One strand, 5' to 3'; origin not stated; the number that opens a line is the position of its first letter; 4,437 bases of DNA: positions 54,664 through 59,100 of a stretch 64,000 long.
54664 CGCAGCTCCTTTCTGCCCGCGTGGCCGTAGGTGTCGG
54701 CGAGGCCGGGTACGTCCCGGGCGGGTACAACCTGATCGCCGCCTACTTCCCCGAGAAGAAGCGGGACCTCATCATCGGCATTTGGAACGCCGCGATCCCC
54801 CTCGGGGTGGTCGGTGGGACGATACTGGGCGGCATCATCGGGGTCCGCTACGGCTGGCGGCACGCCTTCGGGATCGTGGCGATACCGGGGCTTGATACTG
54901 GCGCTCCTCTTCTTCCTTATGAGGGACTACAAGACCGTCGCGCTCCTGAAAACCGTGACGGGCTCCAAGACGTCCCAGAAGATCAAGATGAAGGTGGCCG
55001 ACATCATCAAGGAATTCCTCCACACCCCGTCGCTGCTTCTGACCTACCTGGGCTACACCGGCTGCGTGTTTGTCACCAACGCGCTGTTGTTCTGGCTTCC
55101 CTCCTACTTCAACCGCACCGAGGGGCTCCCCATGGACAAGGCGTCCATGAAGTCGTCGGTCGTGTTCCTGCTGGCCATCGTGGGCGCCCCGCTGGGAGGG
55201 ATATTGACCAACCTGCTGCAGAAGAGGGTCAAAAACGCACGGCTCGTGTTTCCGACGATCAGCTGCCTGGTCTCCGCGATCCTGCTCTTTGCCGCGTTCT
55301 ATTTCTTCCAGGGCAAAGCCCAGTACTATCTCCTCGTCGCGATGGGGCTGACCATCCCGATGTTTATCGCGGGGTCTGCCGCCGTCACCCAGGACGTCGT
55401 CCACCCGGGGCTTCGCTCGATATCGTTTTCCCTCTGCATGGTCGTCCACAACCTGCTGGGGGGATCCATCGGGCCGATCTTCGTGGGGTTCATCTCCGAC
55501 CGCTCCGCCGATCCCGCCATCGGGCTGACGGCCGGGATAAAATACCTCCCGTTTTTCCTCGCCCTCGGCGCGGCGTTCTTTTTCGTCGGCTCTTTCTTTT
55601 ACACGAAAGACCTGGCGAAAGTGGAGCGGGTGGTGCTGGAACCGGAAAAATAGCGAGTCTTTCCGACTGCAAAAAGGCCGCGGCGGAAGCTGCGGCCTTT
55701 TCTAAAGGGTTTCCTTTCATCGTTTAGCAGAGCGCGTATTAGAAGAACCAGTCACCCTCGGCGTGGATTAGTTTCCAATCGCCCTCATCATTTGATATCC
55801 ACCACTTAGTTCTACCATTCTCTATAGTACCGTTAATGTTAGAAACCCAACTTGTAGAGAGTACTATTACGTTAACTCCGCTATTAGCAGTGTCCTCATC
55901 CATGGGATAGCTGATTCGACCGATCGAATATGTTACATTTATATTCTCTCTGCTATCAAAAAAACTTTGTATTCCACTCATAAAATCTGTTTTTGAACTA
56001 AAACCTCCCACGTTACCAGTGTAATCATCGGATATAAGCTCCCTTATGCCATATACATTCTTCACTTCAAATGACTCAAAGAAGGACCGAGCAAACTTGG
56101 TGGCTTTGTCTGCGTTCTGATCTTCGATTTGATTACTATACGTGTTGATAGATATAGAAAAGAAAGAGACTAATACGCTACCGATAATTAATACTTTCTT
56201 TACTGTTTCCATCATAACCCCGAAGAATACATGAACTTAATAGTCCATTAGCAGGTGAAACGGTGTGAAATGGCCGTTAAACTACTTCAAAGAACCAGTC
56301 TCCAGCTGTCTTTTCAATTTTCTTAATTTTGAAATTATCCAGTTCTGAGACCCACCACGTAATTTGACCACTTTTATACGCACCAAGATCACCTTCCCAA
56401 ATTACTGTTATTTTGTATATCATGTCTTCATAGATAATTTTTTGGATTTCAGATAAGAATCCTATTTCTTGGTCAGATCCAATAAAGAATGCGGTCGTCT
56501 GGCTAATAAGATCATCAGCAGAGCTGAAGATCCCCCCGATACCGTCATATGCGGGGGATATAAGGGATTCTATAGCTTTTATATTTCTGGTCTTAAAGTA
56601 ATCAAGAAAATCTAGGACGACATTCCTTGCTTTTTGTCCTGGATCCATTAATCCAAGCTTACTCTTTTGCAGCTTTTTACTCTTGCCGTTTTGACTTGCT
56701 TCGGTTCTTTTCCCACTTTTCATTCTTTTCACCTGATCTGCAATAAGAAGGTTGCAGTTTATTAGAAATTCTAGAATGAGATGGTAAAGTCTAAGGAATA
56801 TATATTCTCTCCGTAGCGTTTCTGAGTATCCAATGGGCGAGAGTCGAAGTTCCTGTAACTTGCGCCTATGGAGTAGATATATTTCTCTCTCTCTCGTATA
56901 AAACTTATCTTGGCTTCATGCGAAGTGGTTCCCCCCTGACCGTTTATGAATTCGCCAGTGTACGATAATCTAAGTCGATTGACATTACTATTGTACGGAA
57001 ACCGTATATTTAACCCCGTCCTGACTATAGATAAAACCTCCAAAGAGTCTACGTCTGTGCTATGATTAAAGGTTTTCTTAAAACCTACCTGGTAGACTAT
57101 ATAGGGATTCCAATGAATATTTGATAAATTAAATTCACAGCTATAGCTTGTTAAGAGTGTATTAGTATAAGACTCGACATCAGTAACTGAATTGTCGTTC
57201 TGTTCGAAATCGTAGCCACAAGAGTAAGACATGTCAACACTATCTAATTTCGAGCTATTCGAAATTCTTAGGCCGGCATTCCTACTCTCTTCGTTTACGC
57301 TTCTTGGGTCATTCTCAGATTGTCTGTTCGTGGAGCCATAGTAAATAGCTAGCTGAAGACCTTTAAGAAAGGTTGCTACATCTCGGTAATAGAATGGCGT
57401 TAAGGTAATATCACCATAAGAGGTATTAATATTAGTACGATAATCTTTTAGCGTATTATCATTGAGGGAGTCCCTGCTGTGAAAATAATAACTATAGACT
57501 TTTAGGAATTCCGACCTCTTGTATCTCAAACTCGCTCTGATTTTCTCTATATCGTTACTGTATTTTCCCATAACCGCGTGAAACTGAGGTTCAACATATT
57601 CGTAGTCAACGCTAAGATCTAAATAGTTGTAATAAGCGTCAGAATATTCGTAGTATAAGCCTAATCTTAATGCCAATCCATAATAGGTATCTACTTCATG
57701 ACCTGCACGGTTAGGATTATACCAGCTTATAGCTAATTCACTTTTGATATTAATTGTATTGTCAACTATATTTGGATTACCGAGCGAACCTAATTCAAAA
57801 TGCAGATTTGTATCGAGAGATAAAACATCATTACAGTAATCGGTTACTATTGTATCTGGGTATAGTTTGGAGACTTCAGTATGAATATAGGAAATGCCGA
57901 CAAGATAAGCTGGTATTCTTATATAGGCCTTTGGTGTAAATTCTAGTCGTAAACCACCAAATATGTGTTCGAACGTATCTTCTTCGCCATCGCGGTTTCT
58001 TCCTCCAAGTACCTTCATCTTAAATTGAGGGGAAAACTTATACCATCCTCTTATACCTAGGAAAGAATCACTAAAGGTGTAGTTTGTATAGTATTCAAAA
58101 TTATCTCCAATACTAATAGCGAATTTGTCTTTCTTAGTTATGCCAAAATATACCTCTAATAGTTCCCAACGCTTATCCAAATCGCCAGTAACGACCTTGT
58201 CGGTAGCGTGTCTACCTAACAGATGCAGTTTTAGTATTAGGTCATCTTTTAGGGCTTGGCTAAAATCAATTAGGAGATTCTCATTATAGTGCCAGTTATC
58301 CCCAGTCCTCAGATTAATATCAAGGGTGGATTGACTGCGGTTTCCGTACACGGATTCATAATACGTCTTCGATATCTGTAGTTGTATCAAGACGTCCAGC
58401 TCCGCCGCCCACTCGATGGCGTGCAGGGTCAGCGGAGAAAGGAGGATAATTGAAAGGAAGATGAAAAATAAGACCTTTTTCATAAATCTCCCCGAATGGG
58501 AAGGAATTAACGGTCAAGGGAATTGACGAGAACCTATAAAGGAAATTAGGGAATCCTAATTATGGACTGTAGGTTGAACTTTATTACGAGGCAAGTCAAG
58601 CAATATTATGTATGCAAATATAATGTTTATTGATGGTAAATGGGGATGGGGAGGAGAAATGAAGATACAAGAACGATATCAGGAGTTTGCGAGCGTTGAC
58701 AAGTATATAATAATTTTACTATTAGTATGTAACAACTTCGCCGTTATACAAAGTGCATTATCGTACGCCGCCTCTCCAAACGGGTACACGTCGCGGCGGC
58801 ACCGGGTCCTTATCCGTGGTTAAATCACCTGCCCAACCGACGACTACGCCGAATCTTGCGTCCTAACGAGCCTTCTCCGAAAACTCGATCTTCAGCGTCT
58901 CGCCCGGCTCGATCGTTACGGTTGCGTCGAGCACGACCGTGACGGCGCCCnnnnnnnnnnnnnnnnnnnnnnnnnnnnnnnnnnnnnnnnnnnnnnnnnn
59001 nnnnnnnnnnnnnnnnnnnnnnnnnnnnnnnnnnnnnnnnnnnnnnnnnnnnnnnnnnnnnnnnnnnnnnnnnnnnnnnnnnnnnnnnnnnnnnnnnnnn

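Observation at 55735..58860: Abrupt AT-rich ~3-kb island with three intact genes, wedged between GC-rich genes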

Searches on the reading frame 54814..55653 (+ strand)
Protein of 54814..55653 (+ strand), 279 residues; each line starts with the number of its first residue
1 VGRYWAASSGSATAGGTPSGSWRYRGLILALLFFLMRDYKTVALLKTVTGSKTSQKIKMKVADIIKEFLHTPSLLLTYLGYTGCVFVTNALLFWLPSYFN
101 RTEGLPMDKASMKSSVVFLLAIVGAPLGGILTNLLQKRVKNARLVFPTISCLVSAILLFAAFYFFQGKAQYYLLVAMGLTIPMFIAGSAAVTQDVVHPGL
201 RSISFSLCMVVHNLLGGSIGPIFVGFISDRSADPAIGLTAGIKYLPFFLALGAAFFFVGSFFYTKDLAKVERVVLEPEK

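Call 61: search_protein_families(library=pfam, proteins=[window:54814-55653:+], max_evalue=0.1)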
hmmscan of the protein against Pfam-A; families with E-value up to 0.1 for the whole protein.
window:54814-55653:+ (279 aa): 4 families
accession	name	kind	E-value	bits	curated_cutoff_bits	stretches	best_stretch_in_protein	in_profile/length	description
PF07690.21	MFS_1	-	3.4e-14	53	33.4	1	19-221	147-347/347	Major Facilitator Superfamily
PF03137.26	OATP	-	6.8e-06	25.1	25.8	2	57-162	278-383/545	Organic Anion Transporter Polypeptide (OATP) family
PF23471.1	Cap15_TM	-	0.0067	17.5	28.2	1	115-165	2-52/59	Cap15, TM helices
PF00045.24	Hemopexin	-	0.078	13.4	21.3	0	252-273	10-31/45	Hemopexin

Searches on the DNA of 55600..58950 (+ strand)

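Call 56: search_rna_families(source=window, start=55600, end=58950, threshold=evalue, max_evalue=1)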
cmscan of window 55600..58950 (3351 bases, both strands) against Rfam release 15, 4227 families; matches with E-value up to 1: 1.
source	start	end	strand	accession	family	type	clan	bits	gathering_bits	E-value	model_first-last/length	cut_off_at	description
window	55618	55708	+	RF02353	BjrC68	Gene; sRNA;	-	21.7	39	0.017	1-82/82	no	Bradyrhizobiaceae sRNA BjrC68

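Call 98: search_dna_similar(query=window:55700-58870:+, collection=phages, mode=distant, max_evalue=0.001, max_rows=10)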
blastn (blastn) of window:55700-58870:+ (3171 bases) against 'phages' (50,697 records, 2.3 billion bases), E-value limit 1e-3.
No match.

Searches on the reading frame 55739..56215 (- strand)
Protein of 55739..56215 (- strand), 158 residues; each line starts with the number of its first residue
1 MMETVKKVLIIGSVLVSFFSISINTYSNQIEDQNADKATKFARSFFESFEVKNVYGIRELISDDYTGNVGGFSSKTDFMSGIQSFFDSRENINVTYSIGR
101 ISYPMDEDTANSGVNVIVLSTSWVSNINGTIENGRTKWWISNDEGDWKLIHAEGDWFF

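Call 8: search_protein_families(library=pfam, proteins=[window:55739-56215:-], max_evalue=1)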
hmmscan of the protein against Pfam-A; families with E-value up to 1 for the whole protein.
window:55739-56215:- (158 aa): 1 family
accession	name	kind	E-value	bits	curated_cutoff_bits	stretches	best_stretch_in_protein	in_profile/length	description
PF24565.1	Ned1_M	-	0.15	12.4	27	1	31-74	46-88/100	Nuclear elongation and deformation protein 1-like, middle domain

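Call 9: search_protein_families(library=ncbifam, proteins=[window:55739-56215:-], max_evalue=1)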
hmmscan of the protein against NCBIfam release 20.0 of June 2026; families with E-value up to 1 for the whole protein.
window:55739-56215:- (158 aa): 1 family
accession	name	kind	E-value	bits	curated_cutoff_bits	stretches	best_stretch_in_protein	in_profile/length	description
TIGR02796.1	tolQ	equivalog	0.056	13.2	221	1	5-91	12-92/216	protein TolQ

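Call 68: search_solved_structures(query=A8, max_evalue=1)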
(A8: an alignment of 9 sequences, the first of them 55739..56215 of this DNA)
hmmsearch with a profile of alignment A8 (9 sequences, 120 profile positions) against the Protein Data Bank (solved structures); distinct sequences matched with E-value up to 1: 10.
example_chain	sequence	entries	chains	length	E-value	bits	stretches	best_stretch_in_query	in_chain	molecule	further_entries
2mfz_A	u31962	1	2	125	0.0038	20.4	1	7-76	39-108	Minor ampullate spidroin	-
6w3g_A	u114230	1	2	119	0.01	19.1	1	6-94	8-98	Rd1NTF2_04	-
5u35_A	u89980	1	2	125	0.34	14.2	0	6-87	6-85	De novo NTF2 with large cavity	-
8yhg_A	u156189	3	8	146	0.42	13.8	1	2-68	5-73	Sordarin/hypoxysordarin biosynthesis cluster protein G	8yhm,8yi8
8yj4_A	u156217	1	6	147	0.43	13.8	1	2-68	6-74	Sordarin/hypoxysordarin biosynthesis cluster protein G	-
8yia_A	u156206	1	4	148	0.43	13.8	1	2-68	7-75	Sordarin/hypoxysordarin biosynthesis cluster protein G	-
5trv_A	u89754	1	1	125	0.46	13.7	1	6-99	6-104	denovo NTF2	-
5tph_A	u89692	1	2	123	0.49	13.6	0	6-87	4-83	de novo NTF2 homodimer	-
4lzi_A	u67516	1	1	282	0.53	13.5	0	52-109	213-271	Multicystatin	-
7xsi_B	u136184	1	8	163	0.53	13.5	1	2-67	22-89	Sordarin/hypoxysordarin biosynthesis cluster protein G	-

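Call 76: predict_structure(alignment_id=A9)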
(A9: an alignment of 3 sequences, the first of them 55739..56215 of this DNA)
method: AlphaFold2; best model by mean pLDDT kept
length: 158 residues; sequences in the alignment: 3
mean_pLDDT: 76.6   pTM: 0.70
mean pLDDT of the five models: 76.6, 75.4, 69.0, 50.8, 42.7
residues with pLDDT >= 90: 61; 70-90: 54; 50-70: 17; < 50: 26
segments of 3 or more residues with pLDDT < 50: 1-26
pLDDT, mean of each block of 10 residues (from residue 1): 36 34 45 83 92 94 85 90 89 87 65 75 89 92 84 86
secondary structure, 60 per line:
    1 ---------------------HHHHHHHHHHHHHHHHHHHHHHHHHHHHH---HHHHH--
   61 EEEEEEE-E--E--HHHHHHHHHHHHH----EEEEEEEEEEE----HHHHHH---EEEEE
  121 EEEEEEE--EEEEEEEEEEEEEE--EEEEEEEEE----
elements in order: H22-50 H54-58 E61-67 H75-87 E92-102 H107-112 E116-127 E130-143 E146-154

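Call 80: fold_search(model_id=the predicted structure, library=pdb)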
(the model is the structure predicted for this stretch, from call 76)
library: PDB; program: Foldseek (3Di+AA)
matches with E <= 10: 1089; with E <= 0.001: 440
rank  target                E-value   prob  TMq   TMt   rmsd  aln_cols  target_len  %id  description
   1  2rgq_A                9.0e-07  1.00  0.50  0.58   4.7       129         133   12  Crystal structure of a protein of unknown function with a cystatin-like fold (npun_r3134) from nostoc punctiforme pcc  (released 2007-10-16)
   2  2rgq_B                1.2e-06  1.00  0.54  0.62   4.0       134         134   12  Crystal structure of a protein of unknown function with a cystatin-like fold (npun_r3134) from nostoc punctiforme pcc  (released 2007-10-16)
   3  3gzr_A                1.5e-06  1.00  0.57  0.63   3.4       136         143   12  CRYSTAL STRUCTURE OF AN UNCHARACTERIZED PROTEIN WITH A CYSTATIN-LIKE FOLD (CC_2572) FROM CAULOBACTER VIBRIOIDES AT 1.4 (released 2009-04-21)
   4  4i4k_B                2.8e-06  1.00  0.64  0.76   2.6       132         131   12  Streptomyces globisporus C-1027 9-membered enediyne conserved protein SgcE6 (released 2012-12-12)
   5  3gwr_B                3.1e-06  1.00  0.56  0.68   3.4       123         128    8  Crystal structure of Putative calcium/calmodulin-dependent protein kinase type II association domain (YP_315894.1) fro (released 2009-04-14)
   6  6p7l_F                3.8e-06  1.00  0.59  0.68   3.3       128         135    6  1.8 Angstrom structure of Aln2 from Streptomyces sp. CM020 (released 2020-06-17)
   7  3d9r_B                4.3e-06  1.00  0.58  0.68   2.9       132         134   10  Crystal structure of ketosteroid isomerase-like protein (YP_049581.1) from ERWINIA CAROTOVORA ATROSEPTICA SCRI1043 at  (released 2008-07-01)
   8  3gwr_A                4.3e-06  1.00  0.57  0.70   2.8       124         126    8  Crystal structure of Putative calcium/calmodulin-dependent protein kinase type II association domain (YP_315894.1) fro (released 2009-04-14)
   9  6p7l_C                4.3e-06  1.00  0.59  0.67   3.3       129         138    7  1.8 Angstrom structure of Aln2 from Streptomyces sp. CM020 (released 2020-06-17)
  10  4leh_A                4.3e-06  1.00  0.57  0.55   5.0       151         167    9  Crystal structure of a bile-acid 7-alpha dehydratase (CLOSCI_03134) from Clostridium scindens ATCC 35704 at 2.90 A res (released 2013-08-21)
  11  3d9r_D                4.8e-06  1.00  0.58  0.69   2.9       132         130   10  Crystal structure of ketosteroid isomerase-like protein (YP_049581.1) from ERWINIA CAROTOVORA ATROSEPTICA SCRI1043 at  (released 2008-07-01)
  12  3cu3                  4.8e-06  1.00  0.60  0.59   3.2       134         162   10  Crystal structure of a domain of unknown function with a cystatin-like fold (npun_r1993) from nostoc punctiforme pcc 731 (released 2008-04-29)
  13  3gzr_B                4.8e-06  1.00  0.57  0.63   3.6       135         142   12  CRYSTAL STRUCTURE OF AN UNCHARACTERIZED PROTEIN WITH A CYSTATIN-LIKE FOLD (CC_2572) FROM CAULOBACTER VIBRIOIDES AT 1.4 (released 2009-04-21)
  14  3rob_A                5.5e-06  1.00  0.59  0.69   3.4       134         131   13  The crystal structure of a conserved protein from Planctomyces limnophilus DSM 3776 (released 2011-05-11)
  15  3b8l_B                6.2e-06  1.00  0.59  0.64   3.9       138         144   10  CRYSTAL STRUCTURE OF A PUTATIVE AROMATIC RING HYDROXYLASE (SARO_3538) FROM NOVOSPHINGOBIUM AROMATICIVORANS DSM AT 1.75 (released 2007-11-27)
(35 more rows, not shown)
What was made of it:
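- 55739..56215 (-): Cassette gene 3: a 158-aa NTF2-like protein with an N-terminal signal or anchor segment. It ends in the family motif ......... The model has pLDDT 77 and Foldseek TM scores of 0.6-0.8 to NTF2/SnoaL-like structures (calls 76, 80).
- On NTF2-like superfamily (small cassette proteins): The predicted structure (pLDDT 77) matches many NTF2/SnoaL/cystatin-like structures at TM 0.6-0.8, E down to about 1e-6 (calls 76, 80).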

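Call 90: search_protein_families(library=padloc, proteins=[window:55739-56215:-], max_evalue=0.01)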
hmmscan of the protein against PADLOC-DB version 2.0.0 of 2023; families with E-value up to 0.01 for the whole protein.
window:55739-56215:- (158 aa): 0 families

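Call 91: search_protein_families(library=phrogs, proteins=[window:55739-56215:-], max_evalue=0.01)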
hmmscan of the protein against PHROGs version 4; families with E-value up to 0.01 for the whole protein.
window:55739-56215:- (158 aa): 0 families
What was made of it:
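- On Prophage remnant, plasmid-derived segment or defence island: No PHROG or PADLOC family matches the three window proteins (calls 90, 91).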

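Call 96: find_related_loci(query=A9, collection=viral_contigs, flank=5000)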
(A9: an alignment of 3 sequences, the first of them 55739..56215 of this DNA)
Query A9 (158 aa) in viral_contigs; peptide patterns used: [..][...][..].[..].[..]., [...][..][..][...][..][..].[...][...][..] (x = any residue, [..] = any of these).
25 stretches matched a pattern, but none encodes a relative of the query by tblastn (E <= 1e-3).

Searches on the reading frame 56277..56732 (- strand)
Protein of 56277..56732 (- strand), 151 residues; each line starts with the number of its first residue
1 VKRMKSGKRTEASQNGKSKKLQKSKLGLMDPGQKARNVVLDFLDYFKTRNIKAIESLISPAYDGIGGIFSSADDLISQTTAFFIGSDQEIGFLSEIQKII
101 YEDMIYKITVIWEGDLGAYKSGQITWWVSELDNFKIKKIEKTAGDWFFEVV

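Call 8: search_protein_families(library=pfam, proteins=[window:56277-56732:-], max_evalue=1)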
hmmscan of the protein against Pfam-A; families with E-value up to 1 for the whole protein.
window:56277-56732:- (151 aa): 0 families

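Call 9: search_protein_families(library=ncbifam, proteins=[window:56277-56732:-], max_evalue=1)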
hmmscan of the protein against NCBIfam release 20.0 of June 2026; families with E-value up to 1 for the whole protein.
window:56277-56732:- (151 aa): 0 families

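Call 14: list_cluster_members(proteins=[P0001, window:56277-56732:-, window:55739-56215:-, window:49212-50921:+])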
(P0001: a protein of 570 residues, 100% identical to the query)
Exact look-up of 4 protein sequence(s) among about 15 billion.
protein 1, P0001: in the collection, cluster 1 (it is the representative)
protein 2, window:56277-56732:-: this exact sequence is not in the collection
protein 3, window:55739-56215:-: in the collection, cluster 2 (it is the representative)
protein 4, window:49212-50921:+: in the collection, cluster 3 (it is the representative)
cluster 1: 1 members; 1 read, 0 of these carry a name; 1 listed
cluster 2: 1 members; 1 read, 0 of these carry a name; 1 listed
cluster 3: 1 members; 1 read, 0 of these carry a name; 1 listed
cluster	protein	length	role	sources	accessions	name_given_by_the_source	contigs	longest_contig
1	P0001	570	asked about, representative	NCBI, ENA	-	-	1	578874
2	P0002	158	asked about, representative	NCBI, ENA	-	-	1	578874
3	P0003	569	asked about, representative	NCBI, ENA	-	-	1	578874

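Call 90: search_protein_families(library=padloc, proteins=[window:56277-56732:-], max_evalue=0.01)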
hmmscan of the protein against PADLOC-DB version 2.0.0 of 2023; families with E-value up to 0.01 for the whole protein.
window:56277-56732:- (151 aa): 0 families

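Call 91: search_protein_families(library=phrogs, proteins=[window:56277-56732:-], max_evalue=0.01)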
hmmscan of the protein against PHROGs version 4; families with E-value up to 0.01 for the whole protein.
window:56277-56732:- (151 aa): 0 families
